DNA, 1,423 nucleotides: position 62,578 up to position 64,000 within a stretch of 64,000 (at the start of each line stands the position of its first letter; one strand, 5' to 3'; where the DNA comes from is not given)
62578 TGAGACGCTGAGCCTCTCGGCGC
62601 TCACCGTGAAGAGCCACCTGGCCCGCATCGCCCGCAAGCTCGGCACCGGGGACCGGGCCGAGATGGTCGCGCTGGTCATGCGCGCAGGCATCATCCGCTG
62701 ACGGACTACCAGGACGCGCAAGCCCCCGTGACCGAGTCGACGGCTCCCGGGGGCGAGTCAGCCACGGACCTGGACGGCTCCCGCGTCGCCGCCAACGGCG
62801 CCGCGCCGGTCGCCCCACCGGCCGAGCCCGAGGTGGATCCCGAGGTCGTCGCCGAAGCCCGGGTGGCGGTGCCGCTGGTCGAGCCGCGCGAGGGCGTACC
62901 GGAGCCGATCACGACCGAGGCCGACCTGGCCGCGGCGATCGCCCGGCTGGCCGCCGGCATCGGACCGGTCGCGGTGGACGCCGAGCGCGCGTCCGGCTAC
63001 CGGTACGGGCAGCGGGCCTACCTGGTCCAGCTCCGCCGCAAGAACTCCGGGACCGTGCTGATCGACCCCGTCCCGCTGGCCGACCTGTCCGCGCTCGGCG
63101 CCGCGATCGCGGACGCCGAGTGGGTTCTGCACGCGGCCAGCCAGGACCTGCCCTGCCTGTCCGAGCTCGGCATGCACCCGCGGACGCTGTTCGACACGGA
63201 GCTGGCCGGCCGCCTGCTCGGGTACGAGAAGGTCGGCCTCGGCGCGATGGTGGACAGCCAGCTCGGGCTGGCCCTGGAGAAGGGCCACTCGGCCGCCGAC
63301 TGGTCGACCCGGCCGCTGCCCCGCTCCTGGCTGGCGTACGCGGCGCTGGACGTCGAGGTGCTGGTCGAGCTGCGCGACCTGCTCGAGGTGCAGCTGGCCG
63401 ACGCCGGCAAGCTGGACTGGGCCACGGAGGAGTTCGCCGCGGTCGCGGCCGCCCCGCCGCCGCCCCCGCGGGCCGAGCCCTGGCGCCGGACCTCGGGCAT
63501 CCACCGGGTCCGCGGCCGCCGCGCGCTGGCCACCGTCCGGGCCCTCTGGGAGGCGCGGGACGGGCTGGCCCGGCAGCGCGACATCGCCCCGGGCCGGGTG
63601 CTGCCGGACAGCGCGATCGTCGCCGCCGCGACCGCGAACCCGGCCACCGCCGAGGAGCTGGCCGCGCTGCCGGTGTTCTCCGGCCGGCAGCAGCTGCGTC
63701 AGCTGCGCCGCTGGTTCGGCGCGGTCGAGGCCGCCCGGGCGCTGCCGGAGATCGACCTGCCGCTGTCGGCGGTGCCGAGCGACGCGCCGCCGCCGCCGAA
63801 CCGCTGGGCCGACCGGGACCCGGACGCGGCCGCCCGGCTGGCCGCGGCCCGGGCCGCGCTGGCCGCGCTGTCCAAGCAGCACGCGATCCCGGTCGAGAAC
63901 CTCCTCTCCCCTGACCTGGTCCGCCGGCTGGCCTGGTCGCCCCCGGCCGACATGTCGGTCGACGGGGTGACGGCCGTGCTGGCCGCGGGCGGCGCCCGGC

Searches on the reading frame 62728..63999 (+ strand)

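Call 5: search_protein_families(library=pfam, proteins=[window:62728-63999:+], max_evalue=0.1)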
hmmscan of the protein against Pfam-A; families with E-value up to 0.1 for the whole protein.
window:62728-63999:+ (424 aa): 3 families
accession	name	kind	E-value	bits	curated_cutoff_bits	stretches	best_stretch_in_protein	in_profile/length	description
PF01612.26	DNA_pol_A_exo1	-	3.5e-39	134.8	23.6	1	59-223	2-172/173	3'-5' exonuclease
PF18305.6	DNA_pol_A_exoN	-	4e-22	78.8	23.5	1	353-424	1-72/87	3' to 5' exonuclease C-terminal domain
PF00570.28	HRDC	-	4.2e-13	49.5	23.8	1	268-332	3-67/68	HRDC domain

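Call 6: search_protein_families(library=ncbifam, proteins=[window:62728-63999:+], max_evalue=0.1)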
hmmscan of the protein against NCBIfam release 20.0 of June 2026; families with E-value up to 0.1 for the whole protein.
window:62728-63999:+ (424 aa): 4 families
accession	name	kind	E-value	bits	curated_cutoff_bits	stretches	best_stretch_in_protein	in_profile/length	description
TIGR01388.1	rnd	equivalog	6.9e-44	150.6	298.95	1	61-355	2-297/363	ribonuclease D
NF008089.0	PRK10829.1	equivalog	1e-24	87.3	516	1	61-346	6-292/375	ribonuclease D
NF011539.0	PRK14975.1-3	equivalog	9.1e-17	60.6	640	1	46-241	35-238/628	bifunctional 3'-5' exonuclease/DNA polymerase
NF011540.0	PRK14975.1-4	equivalog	1.7e-12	46.6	601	1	82-225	26-166/576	bifunctional 3'-5' exonuclease/DNA polymerase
